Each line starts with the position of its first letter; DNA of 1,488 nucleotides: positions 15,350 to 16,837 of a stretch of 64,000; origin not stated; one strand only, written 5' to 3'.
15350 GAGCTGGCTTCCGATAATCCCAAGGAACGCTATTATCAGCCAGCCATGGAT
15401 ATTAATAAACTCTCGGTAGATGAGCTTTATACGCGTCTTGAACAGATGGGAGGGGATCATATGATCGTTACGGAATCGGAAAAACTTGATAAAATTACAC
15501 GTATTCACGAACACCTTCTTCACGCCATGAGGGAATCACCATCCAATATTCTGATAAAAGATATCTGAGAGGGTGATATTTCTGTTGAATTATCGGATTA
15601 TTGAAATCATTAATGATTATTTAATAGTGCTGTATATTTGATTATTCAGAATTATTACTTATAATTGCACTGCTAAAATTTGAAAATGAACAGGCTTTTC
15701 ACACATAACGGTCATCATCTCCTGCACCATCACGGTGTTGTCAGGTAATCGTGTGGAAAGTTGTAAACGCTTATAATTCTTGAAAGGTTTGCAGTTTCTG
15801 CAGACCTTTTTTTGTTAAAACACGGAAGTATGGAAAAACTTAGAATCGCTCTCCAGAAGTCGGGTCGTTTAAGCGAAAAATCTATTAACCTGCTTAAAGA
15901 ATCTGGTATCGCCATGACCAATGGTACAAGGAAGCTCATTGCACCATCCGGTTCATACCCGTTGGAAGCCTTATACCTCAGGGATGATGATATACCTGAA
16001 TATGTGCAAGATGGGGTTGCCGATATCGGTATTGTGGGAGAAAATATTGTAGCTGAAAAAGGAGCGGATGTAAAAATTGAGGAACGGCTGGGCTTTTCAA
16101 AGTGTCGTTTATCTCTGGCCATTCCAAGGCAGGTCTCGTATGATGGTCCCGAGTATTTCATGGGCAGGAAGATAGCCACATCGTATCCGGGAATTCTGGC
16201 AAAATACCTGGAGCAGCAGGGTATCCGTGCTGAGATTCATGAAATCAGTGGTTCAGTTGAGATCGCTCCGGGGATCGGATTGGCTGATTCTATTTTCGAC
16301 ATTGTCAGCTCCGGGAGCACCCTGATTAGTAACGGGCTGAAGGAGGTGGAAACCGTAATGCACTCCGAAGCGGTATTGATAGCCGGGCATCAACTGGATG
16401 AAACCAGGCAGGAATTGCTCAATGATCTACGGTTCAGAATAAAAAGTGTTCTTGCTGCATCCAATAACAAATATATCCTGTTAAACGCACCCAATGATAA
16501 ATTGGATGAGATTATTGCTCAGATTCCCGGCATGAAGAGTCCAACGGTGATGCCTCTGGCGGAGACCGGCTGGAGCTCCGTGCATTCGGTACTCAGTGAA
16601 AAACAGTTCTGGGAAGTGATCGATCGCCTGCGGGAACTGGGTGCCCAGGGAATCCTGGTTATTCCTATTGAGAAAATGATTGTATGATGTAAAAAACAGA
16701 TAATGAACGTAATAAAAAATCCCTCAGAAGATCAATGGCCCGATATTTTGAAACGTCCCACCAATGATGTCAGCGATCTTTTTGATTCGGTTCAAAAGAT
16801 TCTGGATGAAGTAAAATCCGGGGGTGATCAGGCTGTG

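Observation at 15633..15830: His-codon leader peptide with alternative hairpins and a terminator upstream of hisG: a ribosome-mediated his attenuator in a Bacteroidota genome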

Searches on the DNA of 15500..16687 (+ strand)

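Call 3: search_rna_families(source=window, start=15500, end=15900, threshold=evalue, max_evalue=10, show_alignments=3)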
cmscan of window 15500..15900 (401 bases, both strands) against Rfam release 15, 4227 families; matches with E-value up to 10: 13.
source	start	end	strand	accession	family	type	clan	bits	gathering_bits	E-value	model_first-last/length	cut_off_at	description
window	15755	15810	+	RF02596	cyano_het_sRNA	Gene; sRNA;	-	26.7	35.7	0.003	1-56/56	no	Cyanobacteria heterocyst sRNA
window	15612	15677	+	RF02286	TtnuCD9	Gene; snRNA; snoRNA; CD-box;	-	17.8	70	7.4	1-55/55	no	Tetrahymena snoRNA TtnuCD9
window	15613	15708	+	RF00413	SNORA19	Gene; snRNA; snoRNA; HACA-box;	-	16.4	80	4.1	1-131/131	no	Small nucleolar RNA SNORA19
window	15500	15573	-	RF02076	STnc100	Gene; sRNA;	-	15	47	0.51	1-75/206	3'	Gammaproteobacterial sRNA STnc100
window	15769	15819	+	RF02056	STnc390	Gene; sRNA;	-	14.9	50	2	1-60/60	no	Salmonella sRNA STnc390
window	15738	15899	+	RF01971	RMST_10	Gene; lncRNA;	-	14.6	55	5.2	1-154/154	no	Rhabdomyosarcoma 2 associated transcript conserved region 10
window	15783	15810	+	RF00788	mir-287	Gene; miRNA;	-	13.7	80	5.5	24-51/73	no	mir-287 microRNA precursor family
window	15609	15813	+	RF00083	GlmZ_SraJ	Gene; sRNA;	CL00011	13.3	60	0.56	1-214/214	no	GlmZ RNA activator of glmS mRNA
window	15784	15899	-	RF00447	IRES_Kv1_4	Cis-reg; IRES;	-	12.6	100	1.5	1-259/259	no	Voltage-gated potassium-channel Kv1.4 IRES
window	15639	15703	-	RF02119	FTX_1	Gene; lncRNA;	-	12.2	50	7.7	1-71/71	no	FTX transcript, XIST regulator conserved region 1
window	15705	15722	-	RF01136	sR28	Gene; snRNA; snoRNA; CD-box;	-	10.3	39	3.2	1-55/55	no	Small nucleolar RNA sR28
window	15700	15722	-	RF01152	sR1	Gene; snRNA; snoRNA; CD-box;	-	9.3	45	6.2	1-57/57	no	Small nucleolar RNA sR1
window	15555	15624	+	RF01295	SCARNA7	Gene; snRNA; snoRNA; scaRNA;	-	7.4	65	9.3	1-330/330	no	Small Cajal body-specific RNA 7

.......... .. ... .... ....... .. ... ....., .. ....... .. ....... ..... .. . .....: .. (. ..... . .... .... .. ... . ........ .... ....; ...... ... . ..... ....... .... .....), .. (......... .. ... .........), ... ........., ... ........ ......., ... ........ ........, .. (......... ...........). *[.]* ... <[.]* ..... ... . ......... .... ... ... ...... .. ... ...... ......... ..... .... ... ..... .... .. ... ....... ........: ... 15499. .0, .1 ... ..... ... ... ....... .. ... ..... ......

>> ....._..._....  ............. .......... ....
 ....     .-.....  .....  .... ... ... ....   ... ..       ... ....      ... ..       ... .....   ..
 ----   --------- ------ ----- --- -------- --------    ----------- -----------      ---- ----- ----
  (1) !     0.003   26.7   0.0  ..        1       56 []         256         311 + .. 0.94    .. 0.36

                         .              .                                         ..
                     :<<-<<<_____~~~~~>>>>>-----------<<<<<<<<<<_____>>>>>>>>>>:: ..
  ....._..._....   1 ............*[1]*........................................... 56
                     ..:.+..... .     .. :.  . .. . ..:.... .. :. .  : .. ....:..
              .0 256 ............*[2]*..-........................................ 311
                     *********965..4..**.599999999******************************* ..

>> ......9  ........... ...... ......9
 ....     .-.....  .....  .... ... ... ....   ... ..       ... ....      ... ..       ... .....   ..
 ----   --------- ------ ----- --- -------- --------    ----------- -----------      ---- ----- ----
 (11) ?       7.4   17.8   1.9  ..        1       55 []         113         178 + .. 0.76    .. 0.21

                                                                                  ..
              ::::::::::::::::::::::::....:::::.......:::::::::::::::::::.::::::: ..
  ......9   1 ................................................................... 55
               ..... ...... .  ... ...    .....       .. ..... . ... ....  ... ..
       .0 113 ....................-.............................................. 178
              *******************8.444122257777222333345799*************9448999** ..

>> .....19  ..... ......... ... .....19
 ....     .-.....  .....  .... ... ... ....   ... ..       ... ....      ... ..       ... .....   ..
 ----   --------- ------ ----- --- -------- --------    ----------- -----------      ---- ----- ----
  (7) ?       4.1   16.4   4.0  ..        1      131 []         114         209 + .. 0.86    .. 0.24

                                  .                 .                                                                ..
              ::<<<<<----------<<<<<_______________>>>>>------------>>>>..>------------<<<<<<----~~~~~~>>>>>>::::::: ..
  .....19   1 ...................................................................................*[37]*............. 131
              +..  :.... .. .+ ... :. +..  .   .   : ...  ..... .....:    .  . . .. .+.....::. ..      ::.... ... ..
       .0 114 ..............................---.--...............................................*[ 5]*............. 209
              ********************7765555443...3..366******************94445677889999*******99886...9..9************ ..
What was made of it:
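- On T-box leader (RF00230), histidine-specific: It does not appear in the permissive Rfam scan of the leader (call 3).
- Tried and rejected: The best was cyano_het_sRNA at 26.7 bits against a gathering score of 35.7, which merely reflects the terminator hairpin (call 3).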

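Call 49: search_rna_families(sources=[L015, L035, L041, L078, L079, L011, L042, L002, L010, L049, L064, L161, L167, L088, L104, L141, L151, L117, L087, L106], threshold=gathering)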
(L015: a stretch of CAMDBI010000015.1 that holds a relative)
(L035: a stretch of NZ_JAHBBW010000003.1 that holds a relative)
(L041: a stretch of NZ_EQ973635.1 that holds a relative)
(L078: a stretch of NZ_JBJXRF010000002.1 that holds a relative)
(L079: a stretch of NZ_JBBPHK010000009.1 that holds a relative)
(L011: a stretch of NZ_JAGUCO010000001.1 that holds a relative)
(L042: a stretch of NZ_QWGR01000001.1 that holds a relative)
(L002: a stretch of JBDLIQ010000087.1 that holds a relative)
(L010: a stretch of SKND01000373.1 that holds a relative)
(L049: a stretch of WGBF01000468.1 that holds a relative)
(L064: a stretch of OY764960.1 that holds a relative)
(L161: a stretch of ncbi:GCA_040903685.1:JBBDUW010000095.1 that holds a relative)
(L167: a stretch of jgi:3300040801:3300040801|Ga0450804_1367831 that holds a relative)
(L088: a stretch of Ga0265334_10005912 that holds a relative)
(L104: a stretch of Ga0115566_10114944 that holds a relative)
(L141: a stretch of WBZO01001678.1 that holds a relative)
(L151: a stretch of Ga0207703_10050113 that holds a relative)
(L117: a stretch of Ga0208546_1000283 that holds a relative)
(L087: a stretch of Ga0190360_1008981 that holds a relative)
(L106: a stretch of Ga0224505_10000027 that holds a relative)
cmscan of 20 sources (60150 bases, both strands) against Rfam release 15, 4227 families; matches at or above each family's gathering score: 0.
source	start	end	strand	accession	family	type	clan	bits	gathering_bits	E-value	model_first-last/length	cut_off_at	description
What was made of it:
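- No T-box or any other Rfam family matches the window leader at E<=10 (call 3), or 20 related loci at gathering score (call 49).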

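Call 73: build_rna_model(alignment_id=A3, structure=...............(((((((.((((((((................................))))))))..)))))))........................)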
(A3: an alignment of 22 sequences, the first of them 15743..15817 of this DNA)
Model R1 built from alignment A3 (22 sequences, 104 columns); structure: as given.
model positions 76; base pairs 15; branch points 0; effective number of sequences 8.33; information 0.744 bits per position. Calibrated on 0.2 Mb of random sequence (short: E-values are rough).
structure used (alignment columns):
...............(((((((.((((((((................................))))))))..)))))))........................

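Call 75: search_with_rna_model(model_id=R1, sources=[L001, L002, L003, L004, L005, L006, L007, L008, L009, L010, L011, L012, L013, L014, L015, L016, L017, L018, L019, L020, L021, L022, L023, L024, L025, L026, L027, L028, L029, L030, L031, L032, L033, L034, L035, L036, L037, L038, L039, L040, L041, L042, L043, L044, L045, L046, L047, L048, L049, L050, L051, L052, L053, L054, L055, L056, L057, L058, L059, L060, L061, L062, L063, L064, L065, L066, L067, L068, L069, L070, L071, L072, L073, L074, L075, L076, L077, L078, L079, L080, L081, L082, L083, L084, L085, L086, L087, L088, L089, L090, L091, L092, L093, L094, L095, L096, L097, L098, L099, window], max_evalue=1, make_alignment=true)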
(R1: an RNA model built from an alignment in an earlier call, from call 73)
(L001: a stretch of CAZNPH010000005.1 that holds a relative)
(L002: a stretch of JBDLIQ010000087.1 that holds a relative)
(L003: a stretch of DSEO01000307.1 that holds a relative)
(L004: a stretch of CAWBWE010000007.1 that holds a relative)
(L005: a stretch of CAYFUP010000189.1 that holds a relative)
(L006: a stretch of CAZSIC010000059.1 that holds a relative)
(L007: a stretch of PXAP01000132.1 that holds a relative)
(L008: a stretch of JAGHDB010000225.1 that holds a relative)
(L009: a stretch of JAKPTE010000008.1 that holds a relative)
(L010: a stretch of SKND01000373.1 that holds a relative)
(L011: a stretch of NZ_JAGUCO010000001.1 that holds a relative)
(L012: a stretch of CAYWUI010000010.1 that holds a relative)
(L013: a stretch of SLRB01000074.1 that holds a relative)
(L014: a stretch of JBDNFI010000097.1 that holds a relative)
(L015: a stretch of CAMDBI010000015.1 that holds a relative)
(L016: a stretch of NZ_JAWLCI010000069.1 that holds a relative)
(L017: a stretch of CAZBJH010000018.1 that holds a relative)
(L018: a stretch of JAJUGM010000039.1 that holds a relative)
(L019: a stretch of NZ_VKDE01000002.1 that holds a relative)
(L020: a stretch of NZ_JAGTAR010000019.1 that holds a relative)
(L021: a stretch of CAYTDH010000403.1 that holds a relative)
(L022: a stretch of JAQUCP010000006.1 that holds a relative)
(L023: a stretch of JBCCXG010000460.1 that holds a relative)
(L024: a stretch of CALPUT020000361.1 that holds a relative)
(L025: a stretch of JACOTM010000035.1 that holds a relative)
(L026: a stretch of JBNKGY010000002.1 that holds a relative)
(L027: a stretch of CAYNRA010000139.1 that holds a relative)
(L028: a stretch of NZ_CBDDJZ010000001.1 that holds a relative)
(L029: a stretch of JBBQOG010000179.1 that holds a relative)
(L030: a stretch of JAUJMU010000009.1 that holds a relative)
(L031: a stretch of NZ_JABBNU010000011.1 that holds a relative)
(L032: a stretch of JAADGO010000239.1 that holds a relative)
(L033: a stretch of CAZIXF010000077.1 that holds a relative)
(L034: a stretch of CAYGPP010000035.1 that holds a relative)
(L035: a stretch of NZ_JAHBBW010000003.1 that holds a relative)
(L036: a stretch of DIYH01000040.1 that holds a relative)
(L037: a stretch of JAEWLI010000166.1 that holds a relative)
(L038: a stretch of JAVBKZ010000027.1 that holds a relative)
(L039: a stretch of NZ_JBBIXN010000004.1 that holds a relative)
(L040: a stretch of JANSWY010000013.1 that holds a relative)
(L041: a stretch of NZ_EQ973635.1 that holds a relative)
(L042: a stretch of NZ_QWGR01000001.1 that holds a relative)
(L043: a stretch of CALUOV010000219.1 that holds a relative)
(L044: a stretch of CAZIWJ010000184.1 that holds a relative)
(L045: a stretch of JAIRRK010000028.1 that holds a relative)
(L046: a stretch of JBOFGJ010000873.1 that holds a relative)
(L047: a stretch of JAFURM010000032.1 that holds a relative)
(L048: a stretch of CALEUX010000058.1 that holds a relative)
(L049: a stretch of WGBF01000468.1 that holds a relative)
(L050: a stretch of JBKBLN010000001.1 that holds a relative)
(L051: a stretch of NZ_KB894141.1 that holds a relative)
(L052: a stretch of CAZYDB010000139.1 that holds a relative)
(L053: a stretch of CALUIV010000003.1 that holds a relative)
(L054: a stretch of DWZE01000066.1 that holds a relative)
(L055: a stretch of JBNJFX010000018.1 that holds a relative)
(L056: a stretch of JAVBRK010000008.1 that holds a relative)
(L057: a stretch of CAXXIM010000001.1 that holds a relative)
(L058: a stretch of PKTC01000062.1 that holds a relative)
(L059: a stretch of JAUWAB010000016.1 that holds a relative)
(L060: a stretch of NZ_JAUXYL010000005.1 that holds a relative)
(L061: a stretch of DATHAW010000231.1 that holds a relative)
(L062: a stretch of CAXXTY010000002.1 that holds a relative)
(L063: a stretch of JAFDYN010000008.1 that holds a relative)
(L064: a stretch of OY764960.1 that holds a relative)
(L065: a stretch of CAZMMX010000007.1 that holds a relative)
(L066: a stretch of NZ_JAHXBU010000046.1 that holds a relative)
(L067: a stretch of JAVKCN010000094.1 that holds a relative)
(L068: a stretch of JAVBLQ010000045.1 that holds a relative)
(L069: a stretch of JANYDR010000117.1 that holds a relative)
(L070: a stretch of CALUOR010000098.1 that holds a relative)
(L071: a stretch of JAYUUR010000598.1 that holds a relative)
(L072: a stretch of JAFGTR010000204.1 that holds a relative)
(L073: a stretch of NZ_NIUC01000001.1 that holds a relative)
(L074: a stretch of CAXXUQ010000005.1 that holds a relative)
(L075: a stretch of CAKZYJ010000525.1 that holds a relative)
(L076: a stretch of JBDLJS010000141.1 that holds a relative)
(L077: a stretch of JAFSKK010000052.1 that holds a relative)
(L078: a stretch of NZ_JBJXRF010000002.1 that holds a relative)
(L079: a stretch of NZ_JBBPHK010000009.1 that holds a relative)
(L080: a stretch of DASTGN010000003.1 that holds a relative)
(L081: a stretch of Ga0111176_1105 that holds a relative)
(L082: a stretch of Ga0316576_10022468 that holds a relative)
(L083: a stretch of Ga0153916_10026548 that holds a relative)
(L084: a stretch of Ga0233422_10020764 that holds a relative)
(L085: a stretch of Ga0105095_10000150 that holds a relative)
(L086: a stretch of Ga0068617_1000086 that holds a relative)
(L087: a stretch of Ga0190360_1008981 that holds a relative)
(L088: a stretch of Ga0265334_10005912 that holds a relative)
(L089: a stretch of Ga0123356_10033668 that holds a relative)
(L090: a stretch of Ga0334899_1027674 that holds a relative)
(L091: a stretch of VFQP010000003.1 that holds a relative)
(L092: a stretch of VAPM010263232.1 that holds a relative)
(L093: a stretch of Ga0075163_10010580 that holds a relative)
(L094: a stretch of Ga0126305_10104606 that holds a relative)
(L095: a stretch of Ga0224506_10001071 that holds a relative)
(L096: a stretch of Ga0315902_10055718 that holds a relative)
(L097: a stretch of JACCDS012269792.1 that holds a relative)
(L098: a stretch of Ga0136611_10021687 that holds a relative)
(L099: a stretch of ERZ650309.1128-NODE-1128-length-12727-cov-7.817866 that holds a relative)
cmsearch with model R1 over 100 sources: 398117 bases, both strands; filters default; matches with E-value up to 1: 55.
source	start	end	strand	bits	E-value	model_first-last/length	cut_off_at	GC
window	15743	15816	+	74.5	7.3e-18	1-76/76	no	0.35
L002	1412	1486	+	71.6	4.9e-17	1-76/76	no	0.37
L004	1414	1488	+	70.9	7.5e-17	1-76/76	no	0.39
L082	620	693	+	63.6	8.7e-15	1-76/76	no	0.43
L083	612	691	+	61.6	3.3e-14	1-76/76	no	0.28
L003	1413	1487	+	60.9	5.3e-14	1-76/76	no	0.45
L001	1389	1465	+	60.4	7.3e-14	1-76/76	no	0.36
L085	613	692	+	59.9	1e-13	1-76/76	no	0.3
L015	1395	1483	+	59.7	1.2e-13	1-76/76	no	0.29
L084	400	475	+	59.4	1.4e-13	1-76/76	no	0.3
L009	1420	1486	+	58.1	3.2e-13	1-76/76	no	0.36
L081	618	691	+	56.1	1.2e-12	1-76/76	no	0.3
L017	1343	1418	+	50.6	4.5e-11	1-76/76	no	0.37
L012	1413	1487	+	49.3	1.1e-10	1-76/76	no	0.33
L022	1417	1491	+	45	1.7e-09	1-76/76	no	0.39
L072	1099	1177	+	43.2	5.9e-09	1-76/76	no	0.35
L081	651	733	-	38.9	9.6e-08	1-76/76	no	0.28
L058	1071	1148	+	32.8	5.1e-06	1-76/76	no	0.31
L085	659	720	-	32.1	8.4e-06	11-69/76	no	0.23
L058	912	993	+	31.9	9.4e-06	1-76/76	no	0.3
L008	1417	1492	+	31.6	1.2e-05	1-76/76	no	0.42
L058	1109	1177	-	28.5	8.5e-05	1-76/76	no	0.26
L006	1401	1478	+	27.2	0.00021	1-76/76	no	0.35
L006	1236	1318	+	26.9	0.00025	1-76/76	no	0.35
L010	1385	1475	+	26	0.00045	1-76/76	no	0.3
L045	1422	1485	+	25.2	0.00074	1-76/76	no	0.39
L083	655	733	-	24.8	0.00097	1-76/76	no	0.24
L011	1259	1335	+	24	0.0017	1-76/76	no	0.32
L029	1410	1488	+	23.6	0.0022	1-76/76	no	0.42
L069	208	282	+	23.4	0.0025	1-76/76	no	0.37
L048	1385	1463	+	23.3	0.0026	1-76/76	no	0.33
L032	243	313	+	21.8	0.0069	1-76/76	no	0.32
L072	1146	1202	-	21.7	0.0076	11-68/76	no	0.25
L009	1455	1508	-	21.4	0.0089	1-76/76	no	0.33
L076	1316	1391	+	21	0.012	1-76/76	no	0.25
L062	1365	1431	+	19.3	0.037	1-76/76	no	0.34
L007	527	602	+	19.2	0.038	1-76/76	no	0.3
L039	1235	1302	+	19.1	0.041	1-76/76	no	0.34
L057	1403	1479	+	18.9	0.047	1-76/76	no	0.29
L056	1405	1487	+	18.8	0.05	1-76/76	no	0.41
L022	1450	1530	-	18.6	0.059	1-76/76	no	0.31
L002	1454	1510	-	18.5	0.06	1-76/76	no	0.3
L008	1453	1518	-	18.5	0.063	1-76/76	no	0.33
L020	1399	1467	+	18.4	0.065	1-76/76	no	0.36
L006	1439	1502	-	18.3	0.068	1-76/76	no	0.3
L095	611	686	+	18.2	0.076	1-76/76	no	0.38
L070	1410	1459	+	18.1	0.081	1-76/76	no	0.46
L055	736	786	-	16.5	0.22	12-60/76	no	0.27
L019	1263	1330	+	16.3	0.26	1-76/76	no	0.28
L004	1442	1510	-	15.8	0.35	1-76/76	no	0.32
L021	1381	1449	+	15.4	0.46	1-76/76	no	0.39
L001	1435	1490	-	15.4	0.48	11-66/76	no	0.38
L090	1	44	+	15.2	0.52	34-76/76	5'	0.36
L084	438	517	-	14.7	0.74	1-76/76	no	0.26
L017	1386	1445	-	14.4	0.9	11-68/76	no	0.33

Alignment A4: 55 matches aligned to the model, 122 columns, each read 5' to 3' on its own strand. Consensus structure (alignment columns), stored with it:
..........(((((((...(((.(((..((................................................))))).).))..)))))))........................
